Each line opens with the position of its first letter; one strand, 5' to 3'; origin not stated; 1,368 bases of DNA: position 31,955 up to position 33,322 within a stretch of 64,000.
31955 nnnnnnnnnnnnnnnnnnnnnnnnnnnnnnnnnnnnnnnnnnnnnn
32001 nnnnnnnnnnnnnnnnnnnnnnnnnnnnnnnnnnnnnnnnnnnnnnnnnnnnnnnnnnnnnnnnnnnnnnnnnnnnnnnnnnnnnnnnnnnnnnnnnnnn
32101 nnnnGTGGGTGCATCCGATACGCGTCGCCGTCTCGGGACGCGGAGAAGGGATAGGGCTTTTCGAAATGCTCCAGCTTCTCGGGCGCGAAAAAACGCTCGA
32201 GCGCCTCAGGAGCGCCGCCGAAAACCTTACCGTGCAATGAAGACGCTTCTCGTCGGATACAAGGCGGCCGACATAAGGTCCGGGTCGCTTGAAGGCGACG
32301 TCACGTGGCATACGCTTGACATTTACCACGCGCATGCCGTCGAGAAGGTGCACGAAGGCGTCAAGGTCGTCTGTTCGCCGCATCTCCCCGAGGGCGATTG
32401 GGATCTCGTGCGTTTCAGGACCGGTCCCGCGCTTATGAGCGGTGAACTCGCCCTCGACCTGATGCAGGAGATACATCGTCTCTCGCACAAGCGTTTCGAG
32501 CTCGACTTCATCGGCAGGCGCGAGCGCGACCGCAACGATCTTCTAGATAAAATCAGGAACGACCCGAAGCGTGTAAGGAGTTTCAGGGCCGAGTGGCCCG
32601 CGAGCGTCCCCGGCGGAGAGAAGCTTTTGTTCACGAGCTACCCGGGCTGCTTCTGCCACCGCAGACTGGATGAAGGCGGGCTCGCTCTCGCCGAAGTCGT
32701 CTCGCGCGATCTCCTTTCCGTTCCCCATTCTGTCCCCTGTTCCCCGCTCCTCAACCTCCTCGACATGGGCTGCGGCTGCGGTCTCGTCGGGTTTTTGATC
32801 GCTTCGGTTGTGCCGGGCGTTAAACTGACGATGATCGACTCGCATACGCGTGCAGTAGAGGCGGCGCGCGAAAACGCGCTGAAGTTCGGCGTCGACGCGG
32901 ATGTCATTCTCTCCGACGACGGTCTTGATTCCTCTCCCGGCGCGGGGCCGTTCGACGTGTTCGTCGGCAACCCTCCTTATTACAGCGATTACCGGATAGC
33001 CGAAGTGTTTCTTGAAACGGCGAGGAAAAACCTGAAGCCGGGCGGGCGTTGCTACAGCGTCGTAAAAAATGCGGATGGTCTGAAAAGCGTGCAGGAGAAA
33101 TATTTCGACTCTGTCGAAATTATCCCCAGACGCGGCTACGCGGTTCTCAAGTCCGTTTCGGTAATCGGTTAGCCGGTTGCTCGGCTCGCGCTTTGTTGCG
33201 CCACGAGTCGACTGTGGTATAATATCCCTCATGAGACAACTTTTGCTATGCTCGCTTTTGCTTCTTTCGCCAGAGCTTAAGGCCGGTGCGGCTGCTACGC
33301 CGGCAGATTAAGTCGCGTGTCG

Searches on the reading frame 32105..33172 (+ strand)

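Call 18: search_protein_families(library=pfam, proteins=[window:32105-33172:+], max_evalue=0.001)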
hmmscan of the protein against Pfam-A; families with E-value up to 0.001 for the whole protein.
window:32105-33172:+ (355 aa): 6 families
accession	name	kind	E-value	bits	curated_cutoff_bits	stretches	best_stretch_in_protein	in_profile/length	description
PF05175.20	MTS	-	8.1e-25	87.8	23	1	175-348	3-169/170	Methyltransferase small domain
PF13847.12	Methyltransf_31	-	3.7e-08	33.6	27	1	216-318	5-109/145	Methyltransferase domain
PF13649.12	Methyltransf_25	-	4.4e-08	34.2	27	1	219-314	2-97/97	Methyltransferase domain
PF08242.18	Methyltransf_12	-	6.4e-07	30.5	30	1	219-316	1-98/98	Methyltransferase domain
PF10294.15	Methyltransf_16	-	0.00038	20.7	21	1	216-257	48-88/174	Lysine methyltransferase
PF06325.19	PrmA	-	0.00058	19.9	22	1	217-289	164-233/296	Ribosomal protein L11 methyltransferase (PrmA)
